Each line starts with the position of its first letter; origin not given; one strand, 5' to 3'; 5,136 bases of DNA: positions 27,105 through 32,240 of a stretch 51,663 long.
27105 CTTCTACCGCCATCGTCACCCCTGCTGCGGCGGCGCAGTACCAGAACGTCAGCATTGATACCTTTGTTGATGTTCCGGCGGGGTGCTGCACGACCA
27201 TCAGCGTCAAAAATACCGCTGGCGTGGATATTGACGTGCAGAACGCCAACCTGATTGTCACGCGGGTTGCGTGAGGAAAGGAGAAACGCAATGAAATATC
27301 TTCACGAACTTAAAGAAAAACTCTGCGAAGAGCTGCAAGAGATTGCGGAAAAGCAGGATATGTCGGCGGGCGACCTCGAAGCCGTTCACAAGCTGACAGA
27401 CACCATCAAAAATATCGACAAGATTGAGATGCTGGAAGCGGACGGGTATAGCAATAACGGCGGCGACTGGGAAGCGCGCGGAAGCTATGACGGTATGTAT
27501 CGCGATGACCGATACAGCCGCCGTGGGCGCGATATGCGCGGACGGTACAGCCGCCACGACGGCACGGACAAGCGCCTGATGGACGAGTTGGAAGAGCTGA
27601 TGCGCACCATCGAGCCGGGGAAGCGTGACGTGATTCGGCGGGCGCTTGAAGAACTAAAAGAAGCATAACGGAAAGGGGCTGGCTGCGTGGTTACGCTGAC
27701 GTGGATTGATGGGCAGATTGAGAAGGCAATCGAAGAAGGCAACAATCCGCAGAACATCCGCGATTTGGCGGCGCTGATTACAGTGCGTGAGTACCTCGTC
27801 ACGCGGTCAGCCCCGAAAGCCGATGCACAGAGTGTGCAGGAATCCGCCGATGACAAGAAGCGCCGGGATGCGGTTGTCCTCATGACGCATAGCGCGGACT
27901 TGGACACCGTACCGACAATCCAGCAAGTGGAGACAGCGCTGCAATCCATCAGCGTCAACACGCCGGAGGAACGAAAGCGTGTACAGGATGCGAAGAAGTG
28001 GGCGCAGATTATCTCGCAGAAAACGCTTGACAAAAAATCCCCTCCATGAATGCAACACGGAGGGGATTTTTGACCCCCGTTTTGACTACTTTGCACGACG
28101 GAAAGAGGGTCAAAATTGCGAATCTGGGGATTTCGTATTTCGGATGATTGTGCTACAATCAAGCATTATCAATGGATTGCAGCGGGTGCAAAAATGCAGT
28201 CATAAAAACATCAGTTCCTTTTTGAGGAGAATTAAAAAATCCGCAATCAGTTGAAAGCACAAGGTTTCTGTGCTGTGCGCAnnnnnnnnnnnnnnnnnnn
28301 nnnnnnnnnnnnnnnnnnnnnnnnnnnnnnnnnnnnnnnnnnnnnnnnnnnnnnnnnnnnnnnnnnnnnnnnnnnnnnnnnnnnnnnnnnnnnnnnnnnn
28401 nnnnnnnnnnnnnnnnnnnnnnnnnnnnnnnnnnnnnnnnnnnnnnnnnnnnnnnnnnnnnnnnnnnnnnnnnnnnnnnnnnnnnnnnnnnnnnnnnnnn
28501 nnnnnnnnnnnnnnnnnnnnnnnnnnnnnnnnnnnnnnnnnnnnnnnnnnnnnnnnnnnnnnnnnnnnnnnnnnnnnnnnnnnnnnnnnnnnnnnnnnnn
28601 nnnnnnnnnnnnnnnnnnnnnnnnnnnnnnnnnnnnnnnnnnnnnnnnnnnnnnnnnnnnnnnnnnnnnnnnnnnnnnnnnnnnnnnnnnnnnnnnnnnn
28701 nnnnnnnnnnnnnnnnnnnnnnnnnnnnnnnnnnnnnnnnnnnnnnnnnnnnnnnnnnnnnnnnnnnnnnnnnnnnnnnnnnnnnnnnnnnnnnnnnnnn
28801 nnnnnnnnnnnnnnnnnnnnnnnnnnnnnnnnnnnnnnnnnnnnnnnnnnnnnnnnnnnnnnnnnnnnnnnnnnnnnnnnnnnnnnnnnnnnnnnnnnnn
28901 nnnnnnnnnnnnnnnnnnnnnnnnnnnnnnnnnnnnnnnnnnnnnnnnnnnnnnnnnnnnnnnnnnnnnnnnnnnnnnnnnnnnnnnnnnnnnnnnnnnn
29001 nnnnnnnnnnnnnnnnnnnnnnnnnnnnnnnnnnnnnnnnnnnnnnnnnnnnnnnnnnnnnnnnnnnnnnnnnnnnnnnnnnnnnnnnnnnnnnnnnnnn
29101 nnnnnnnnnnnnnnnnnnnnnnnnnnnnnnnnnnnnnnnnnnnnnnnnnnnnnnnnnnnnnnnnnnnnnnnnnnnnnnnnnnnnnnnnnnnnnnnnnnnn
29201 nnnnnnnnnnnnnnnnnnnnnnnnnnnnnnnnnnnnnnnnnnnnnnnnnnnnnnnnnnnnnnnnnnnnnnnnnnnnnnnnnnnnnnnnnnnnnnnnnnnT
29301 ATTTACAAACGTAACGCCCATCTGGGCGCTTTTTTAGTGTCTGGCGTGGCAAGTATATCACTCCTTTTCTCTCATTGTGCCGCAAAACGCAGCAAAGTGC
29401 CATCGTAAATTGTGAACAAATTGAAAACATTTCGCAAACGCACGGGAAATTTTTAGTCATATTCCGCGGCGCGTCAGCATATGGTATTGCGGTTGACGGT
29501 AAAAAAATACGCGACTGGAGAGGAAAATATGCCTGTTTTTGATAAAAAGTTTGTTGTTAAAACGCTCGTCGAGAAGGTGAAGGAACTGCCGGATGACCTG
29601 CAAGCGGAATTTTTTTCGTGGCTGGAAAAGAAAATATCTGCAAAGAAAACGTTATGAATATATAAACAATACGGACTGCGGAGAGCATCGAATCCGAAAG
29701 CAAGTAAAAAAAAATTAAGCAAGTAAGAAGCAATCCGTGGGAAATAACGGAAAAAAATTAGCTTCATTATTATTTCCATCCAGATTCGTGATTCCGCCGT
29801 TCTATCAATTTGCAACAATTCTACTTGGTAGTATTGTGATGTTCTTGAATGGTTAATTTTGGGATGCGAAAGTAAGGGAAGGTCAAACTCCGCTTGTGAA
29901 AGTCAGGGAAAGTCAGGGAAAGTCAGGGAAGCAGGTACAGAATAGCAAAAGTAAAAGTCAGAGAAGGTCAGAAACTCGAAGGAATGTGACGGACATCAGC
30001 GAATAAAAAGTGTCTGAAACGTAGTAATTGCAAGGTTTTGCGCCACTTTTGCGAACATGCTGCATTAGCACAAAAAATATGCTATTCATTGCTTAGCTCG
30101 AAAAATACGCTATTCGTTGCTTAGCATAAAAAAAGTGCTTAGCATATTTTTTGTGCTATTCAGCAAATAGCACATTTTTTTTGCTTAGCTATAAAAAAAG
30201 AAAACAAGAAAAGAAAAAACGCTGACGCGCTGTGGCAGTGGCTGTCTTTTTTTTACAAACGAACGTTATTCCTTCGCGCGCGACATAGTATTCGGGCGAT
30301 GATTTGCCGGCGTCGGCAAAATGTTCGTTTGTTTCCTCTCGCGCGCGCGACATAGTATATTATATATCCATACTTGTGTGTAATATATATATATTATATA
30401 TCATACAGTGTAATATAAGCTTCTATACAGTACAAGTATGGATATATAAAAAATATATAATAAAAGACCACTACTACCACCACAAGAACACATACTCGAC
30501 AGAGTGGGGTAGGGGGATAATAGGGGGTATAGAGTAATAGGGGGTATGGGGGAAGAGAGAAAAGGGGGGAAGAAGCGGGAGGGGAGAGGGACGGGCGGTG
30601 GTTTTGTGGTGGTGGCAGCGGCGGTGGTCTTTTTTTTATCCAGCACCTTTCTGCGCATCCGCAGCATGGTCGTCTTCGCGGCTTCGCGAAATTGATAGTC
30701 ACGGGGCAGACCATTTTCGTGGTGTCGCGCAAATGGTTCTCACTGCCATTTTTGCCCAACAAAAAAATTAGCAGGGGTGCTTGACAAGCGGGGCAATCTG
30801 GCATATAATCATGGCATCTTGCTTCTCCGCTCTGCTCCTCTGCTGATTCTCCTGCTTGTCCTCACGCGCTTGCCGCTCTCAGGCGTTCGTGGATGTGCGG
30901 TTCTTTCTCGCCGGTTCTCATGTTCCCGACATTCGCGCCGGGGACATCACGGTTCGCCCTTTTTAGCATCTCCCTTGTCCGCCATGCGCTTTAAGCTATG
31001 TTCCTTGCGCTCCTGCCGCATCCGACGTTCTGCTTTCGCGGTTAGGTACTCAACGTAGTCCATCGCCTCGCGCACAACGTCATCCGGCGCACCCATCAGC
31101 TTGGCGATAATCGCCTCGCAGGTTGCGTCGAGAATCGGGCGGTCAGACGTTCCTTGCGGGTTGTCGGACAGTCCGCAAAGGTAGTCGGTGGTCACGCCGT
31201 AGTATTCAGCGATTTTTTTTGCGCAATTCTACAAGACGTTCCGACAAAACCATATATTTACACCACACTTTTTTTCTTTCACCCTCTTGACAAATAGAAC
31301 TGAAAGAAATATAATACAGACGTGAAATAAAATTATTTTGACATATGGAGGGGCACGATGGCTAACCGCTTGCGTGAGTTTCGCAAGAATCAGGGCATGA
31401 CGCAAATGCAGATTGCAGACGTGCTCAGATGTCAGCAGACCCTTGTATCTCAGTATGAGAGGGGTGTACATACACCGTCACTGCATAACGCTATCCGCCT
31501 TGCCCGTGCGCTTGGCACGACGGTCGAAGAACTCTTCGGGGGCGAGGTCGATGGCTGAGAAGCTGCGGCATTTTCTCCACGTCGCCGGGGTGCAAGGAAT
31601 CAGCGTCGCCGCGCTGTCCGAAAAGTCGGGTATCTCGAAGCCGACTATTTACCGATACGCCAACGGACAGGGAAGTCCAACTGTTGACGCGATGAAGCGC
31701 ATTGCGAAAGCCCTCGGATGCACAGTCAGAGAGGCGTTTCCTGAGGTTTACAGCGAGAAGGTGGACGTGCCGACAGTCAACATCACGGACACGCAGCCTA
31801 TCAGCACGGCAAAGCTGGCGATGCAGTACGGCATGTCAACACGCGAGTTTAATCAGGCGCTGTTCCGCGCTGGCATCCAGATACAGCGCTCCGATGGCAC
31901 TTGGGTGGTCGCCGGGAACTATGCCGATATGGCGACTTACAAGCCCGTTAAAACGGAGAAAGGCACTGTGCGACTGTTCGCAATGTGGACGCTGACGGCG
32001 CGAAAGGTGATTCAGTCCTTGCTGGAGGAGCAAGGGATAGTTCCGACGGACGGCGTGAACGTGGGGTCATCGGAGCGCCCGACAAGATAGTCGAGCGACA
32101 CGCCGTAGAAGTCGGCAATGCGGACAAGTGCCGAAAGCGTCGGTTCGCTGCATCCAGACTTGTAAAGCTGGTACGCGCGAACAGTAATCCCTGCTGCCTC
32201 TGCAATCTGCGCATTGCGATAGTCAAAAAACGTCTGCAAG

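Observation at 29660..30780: About 1.1 kb ORF-poor, heavily structured island between the integrase and the immunity region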

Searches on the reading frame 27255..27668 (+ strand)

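Call 12: search_protein_families(library=pfam, proteins=[window:27255-27668:+], max_evalue=0.01)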
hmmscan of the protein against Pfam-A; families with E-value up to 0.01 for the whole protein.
window:27255-27668:+ (137 aa): 1 family
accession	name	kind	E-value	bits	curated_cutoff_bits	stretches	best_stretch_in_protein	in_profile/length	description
PF20531.3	DUF6746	-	0.0054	17.1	27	1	11-53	39-77/124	Family of unknown function (DUF6746)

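Call 13: search_protein_families(library=phrogs, proteins=[window:27255-27668:+], max_evalue=0.01)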
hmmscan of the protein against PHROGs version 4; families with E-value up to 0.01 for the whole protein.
window:27255-27668:+ (137 aa): 1 family
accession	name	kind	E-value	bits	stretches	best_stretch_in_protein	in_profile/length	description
phrog_28802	-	unknown function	2.5e-11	45.1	1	17-105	3-88/190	-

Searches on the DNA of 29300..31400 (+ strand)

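Call 5: search_rna_families(source=window, start=29300, end=31400, threshold=evalue, max_evalue=10, show_alignments=3)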
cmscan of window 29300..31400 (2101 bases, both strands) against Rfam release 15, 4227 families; matches with E-value up to 10: 22.
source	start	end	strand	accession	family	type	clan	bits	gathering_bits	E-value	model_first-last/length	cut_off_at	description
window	30056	30165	-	RF03601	MIR7993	Gene; miRNA;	-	27.1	100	0.037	1-138/138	no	MIR7993 microRNA precursor family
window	30064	30159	+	RF03839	MIR2599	Gene; miRNA;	-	22.7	120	0.27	1-132/132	no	MIR2599 microRNA precursor family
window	30100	30181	+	RF04111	MIR6274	Gene; miRNA;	-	22.6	80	0.3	1-107/107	no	MIR6274 microRNA precursor family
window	30036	30194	+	RF02375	Aar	Gene; sRNA;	-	22.4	60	2.1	1-191/191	no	Aar sRNA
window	30135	30260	+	RF00413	SNORA19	Gene; snRNA; snoRNA; HACA-box;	-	22.3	80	1.1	1-131/131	no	Small nucleolar RNA SNORA19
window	30123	30180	-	RF02898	AaHKsRNA20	Gene; sRNA;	-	22.1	43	2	1-77/77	no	Aggregatibacter sRNA 20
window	30072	30180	-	RF04099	MIR837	Gene; miRNA;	-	21.6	117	0.34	1-122/122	no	MIR837 microRNA precursor family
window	30394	30451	+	RF04158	mir-568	Gene; miRNA;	-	20.5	75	3.8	1-93/93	no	mir-568 microRNA precursor family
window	30064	30187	-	RF04174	MIR4208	Gene; miRNA;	-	20.3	140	5.9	1-191/191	no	MIR4208 microRNA precursor family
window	30111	30200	-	RF04079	MIR161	Gene; miRNA;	-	20.1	90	0.47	1-136/136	no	MIR161 microRNA precursor family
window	30362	30443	-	RF04158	mir-568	Gene; miRNA;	-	19.6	75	6.2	1-93/93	no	mir-568 microRNA precursor family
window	30364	30445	+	RF04176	mir-3149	Gene; miRNA;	-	19.5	100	2.2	1-83/83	no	mir-3149 microRNA precursor family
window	30068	30186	-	RF04111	MIR6274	Gene; miRNA;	-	19.3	80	2.6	1-107/107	no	MIR6274 microRNA precursor family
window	30204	30255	+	RF00143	mir-6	Gene; miRNA;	CL00083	19.3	58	3.7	1-74/74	no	mir-6 microRNA precursor family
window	29510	29571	+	RF01625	ceN28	Gene; snRNA; snoRNA; CD-box;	-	18.8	70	1.1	1-88/88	no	Caenorhabditis snoRNA ceN28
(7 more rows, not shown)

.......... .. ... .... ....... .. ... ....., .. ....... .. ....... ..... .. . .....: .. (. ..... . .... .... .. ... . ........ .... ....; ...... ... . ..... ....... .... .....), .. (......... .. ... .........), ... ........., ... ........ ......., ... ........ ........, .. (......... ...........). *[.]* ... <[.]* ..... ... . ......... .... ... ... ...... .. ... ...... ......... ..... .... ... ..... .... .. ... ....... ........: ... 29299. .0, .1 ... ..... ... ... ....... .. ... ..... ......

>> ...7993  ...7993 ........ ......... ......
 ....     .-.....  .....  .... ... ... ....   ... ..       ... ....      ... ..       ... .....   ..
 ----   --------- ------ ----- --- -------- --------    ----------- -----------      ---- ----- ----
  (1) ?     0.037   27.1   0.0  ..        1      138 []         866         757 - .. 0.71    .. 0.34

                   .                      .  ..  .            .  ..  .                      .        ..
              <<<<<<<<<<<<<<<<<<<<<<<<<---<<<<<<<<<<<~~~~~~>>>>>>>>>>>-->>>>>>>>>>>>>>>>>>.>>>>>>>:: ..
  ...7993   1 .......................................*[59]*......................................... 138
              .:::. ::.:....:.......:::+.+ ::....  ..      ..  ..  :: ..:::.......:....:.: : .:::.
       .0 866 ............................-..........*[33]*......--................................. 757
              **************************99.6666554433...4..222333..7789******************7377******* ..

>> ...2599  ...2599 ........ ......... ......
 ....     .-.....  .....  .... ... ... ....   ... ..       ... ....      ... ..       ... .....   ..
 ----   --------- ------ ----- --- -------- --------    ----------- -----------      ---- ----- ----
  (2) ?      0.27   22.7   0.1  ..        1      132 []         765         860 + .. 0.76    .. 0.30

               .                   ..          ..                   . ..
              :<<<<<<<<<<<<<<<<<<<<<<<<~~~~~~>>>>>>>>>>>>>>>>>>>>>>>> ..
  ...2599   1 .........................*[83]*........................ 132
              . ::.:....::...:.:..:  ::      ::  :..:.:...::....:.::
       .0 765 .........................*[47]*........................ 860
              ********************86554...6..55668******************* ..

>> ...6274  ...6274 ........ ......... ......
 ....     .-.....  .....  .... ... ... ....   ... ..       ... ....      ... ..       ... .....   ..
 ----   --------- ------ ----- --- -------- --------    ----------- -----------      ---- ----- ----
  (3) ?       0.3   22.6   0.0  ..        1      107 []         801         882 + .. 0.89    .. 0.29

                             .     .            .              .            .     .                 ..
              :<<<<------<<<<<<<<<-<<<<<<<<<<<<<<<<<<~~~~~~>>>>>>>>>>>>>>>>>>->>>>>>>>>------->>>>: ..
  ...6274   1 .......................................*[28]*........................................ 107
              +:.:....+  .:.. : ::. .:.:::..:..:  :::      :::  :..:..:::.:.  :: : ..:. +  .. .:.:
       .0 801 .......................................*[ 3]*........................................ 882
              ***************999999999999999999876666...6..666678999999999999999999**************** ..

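Call 9: search_dna_similar(query=window:29400-31300:+, collection=phages, mode=distant, max_evalue=0.001)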
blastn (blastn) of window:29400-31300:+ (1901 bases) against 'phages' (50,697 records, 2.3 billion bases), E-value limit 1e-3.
No match.
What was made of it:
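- Tried and rejected: blastn of the island against 50,697 phage records: no match (call 9).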

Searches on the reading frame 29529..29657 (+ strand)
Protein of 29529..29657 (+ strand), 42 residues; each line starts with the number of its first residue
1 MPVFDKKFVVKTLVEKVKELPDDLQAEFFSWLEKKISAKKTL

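Call 12: search_protein_families(library=pfam, proteins=[window:29529-29657:+], max_evalue=0.01)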
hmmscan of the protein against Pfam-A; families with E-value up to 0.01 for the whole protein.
window:29529-29657:+ (42 aa): 0 families

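Call 13: search_protein_families(library=phrogs, proteins=[window:29529-29657:+], max_evalue=0.01)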
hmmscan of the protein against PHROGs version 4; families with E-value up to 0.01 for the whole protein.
window:29529-29657:+ (42 aa): 0 families

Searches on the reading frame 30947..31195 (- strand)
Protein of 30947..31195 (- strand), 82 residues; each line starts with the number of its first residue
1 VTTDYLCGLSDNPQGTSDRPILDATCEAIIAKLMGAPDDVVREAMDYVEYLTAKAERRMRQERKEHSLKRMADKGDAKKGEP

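Call 12: search_protein_families(library=pfam, proteins=[window:30947-31195:-], max_evalue=0.01)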
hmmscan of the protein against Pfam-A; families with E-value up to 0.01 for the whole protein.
window:30947-31195:- (82 aa): 1 family
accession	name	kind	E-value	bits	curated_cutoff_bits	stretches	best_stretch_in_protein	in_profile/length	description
PF10047.15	DUF2281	-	0.00022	22.2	26.5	1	29-63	2-31/64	Protein of unknown function (DUF2281)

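Call 13: search_protein_families(library=phrogs, proteins=[window:30947-31195:-], max_evalue=0.01)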
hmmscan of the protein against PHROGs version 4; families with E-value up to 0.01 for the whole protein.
window:30947-31195:- (82 aa): 1 family
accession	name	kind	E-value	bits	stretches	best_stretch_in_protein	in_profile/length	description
phrog_8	-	transcription regulation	0.0023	18.4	1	2-75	131-180/346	transcriptional regulator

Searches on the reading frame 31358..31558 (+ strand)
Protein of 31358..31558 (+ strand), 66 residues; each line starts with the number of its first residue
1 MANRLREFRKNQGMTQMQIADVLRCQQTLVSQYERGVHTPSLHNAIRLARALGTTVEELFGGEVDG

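Call 12: search_protein_families(library=pfam, proteins=[window:31358-31558:+], max_evalue=0.01)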
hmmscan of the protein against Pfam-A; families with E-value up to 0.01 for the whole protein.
window:31358-31558:+ (66 aa): 5 families
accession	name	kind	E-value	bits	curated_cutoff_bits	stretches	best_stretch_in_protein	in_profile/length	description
PF01381.28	HTH_3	-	3.9e-14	52.9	23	1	5-59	1-55/55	Helix-turn-helix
PF13560.12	HTH_31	-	9e-14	52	27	1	2-58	3-60/64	Helix-turn-helix domain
PF12844.13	HTH_19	-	8.6e-09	35.6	30.2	1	3-60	2-59/64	Helix-turn-helix domain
PF13443.12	HTH_26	-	0.00086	19.9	22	1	4-61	1-59/63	Cro/C1-type HTH DNA-binding domain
PF25469.1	HTH_NWD1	-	0.0025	18.2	27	1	11-59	47-94/125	NWD1-like, winged helix-turn-helix domain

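Call 13: search_protein_families(library=phrogs, proteins=[window:31358-31558:+], max_evalue=0.01)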
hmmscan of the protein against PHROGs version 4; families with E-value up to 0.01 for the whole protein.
window:31358-31558:+ (66 aa): 26 families (the best 25 are shown)
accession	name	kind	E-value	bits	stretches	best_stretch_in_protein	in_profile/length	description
phrog_8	-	transcription regulation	8.9e-16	59.3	1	2-65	78-141/346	transcriptional regulator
phrog_3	-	transcription regulation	1.8e-13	52.1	1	1-63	89-149/430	transcriptional repressor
phrog_4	-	transcription regulation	2.6e-11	44.1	1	1-63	137-195/400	transcriptional repressor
phrog_5823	-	transcription regulation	2.9e-11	44.1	1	2-63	8-70/404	transcriptional regulator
phrog_1373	-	transcription regulation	3.1e-10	41.3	1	5-62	68-125/166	transcriptional regulator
phrog_2328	-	transcription regulation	7.2e-09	36.5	1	1-64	16-79/128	transcriptional repressor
phrog_2439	-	transcription regulation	3.6e-08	33.7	1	3-59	10-66/367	transcriptional regulator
phrog_7241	-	transcription regulation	8.2e-08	33.3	1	3-59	64-120/122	transcriptional regulator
phrog_4836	-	transcription regulation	1e-07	32.7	1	2-62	77-137/194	CII-like regulator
phrog_2967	-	transcription regulation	1.1e-07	32.6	1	2-64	12-74/225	transcriptional regulator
phrog_6831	-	transcription regulation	2.4e-07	31.6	1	11-40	16-45/68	transcriptional regulator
phrog_2104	-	unknown function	3.6e-06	28.1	1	3-46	42-85/103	-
phrog_1124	-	transcription regulation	5.3e-05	23.8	1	4-50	12-57/177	transcriptional regulator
phrog_2339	-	DNA, RNA and nucleotide metabolism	0.00016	22.7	1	3-57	28-83/98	HTH DNA binding protein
phrog_38027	-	transcription regulation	0.0002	22.4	1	3-60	71-128/143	transcriptional repressor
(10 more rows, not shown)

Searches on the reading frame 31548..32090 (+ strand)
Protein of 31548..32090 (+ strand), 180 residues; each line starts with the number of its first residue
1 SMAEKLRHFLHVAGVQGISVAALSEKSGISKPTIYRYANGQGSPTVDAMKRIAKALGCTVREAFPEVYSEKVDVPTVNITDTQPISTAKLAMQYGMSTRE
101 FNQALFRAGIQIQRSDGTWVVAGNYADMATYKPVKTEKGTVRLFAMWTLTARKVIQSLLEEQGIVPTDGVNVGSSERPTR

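Call 12: search_protein_families(library=pfam, proteins=[window:31548-32090:+], max_evalue=0.01)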
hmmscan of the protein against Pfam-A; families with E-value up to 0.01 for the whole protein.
window:31548-32090:+ (180 aa): 15 families
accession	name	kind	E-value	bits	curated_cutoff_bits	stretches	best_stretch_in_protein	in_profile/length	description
PF01381.28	HTH_3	-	1.9e-12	47.5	23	1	16-62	8-54/55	Helix-turn-helix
PF13443.12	HTH_26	-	8.9e-09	35.9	22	1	17-62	10-56/63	Cro/C1-type HTH DNA-binding domain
PF13560.12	HTH_31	-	2.2e-07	31.5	27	1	17-62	14-60/64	Helix-turn-helix domain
PF13693.12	HTH_35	-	1.2e-05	25.6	25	1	16-71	14-66/75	Winged helix-turn-helix DNA-binding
PF03374.19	ANT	-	0.0001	23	25.3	1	82-159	21-105/108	Phage antirepressor protein KilAC domain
PF13384.12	HTH_23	-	0.00016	21.8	24.6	0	10-37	12-37/50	Homeodomain-like domain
PF00440.29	TetR_N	-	0.00031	20.9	24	1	14-37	13-36/47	Bacterial regulatory proteins, tetR family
PF02796.21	HTH_7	-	0.0008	19.9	23.8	1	16-40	20-44/45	Helix-turn-helix domain of resolvase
PF21716.3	dnstrm_HI1420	-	0.0026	18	27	1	9-61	37-87/90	Probable addiction module antidote protein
PF08279.18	HTH_11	-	0.0028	17.9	25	0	18-37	16-35/55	HTH domain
PF09339.16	HTH_IclR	-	0.0036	17.5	22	0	16-38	17-39/52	IclR helix-turn-helix domain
PF13730.12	HTH_36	-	0.0039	17.4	25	0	19-37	27-45/55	Helix-turn-helix domain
PF04967.18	HTH_10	-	0.0058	16.8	23.1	0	18-36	24-42/53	HTH DNA binding domain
PF13309.12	HTH_22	-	0.0074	16.7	29.6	0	19-38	43-62/63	HTH domain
PF13412.12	HTH_24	-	0.0088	16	21.9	0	17-37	17-37/48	Winged helix-turn-helix DNA-binding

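Call 13: search_protein_families(library=phrogs, proteins=[window:31548-32090:+], max_evalue=0.01)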
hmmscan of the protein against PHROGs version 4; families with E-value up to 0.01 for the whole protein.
window:31548-32090:+ (180 aa): 20 families
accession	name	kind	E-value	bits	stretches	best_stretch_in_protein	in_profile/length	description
phrog_8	-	transcription regulation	8.9e-09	36.2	1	17-76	170-228/346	transcriptional regulator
phrog_1373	-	transcription regulation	1.7e-08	35.6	1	16-80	75-139/166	transcriptional regulator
phrog_4583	-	transcription regulation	4.9e-08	33.9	1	16-62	22-68/81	transcriptional repressor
phrog_4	-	transcription regulation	4e-07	30.3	1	3-66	138-194/400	transcriptional repressor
phrog_2439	-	transcription regulation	1.2e-06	28.6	1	16-60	19-63/367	transcriptional regulator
phrog_3949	-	transcription regulation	1.3e-06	29.5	1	19-64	28-73/161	transcriptional repressor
phrog_769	-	transcription regulation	2e-06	28.7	1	16-71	23-75/89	transcriptional repressor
phrog_2328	-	transcription regulation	6.2e-06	27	1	3-60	17-71/128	transcriptional repressor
phrog_7241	-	transcription regulation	9.8e-06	26.6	1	16-60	73-117/122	transcriptional regulator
phrog_2967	-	transcription regulation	4.2e-05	24.2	1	17-64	23-70/225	transcriptional regulator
phrog_4268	-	transcription regulation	4.5e-05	24.6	1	11-60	42-89/96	transcriptional repressor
phrog_3557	-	transcription regulation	0.00013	23.1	1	21-62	29-70/142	transcriptional regulator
phrog_3037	-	transcription regulation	0.00022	22.1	1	18-60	29-71/189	transcriptional repressor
phrog_4779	-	transcription regulation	0.00059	21.3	0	11-55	9-55/98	transcriptional regulator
phrog_925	-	DNA, RNA and nucleotide metabolism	0.0041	17.9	0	16-57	16-57/67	HTH DNA binding protein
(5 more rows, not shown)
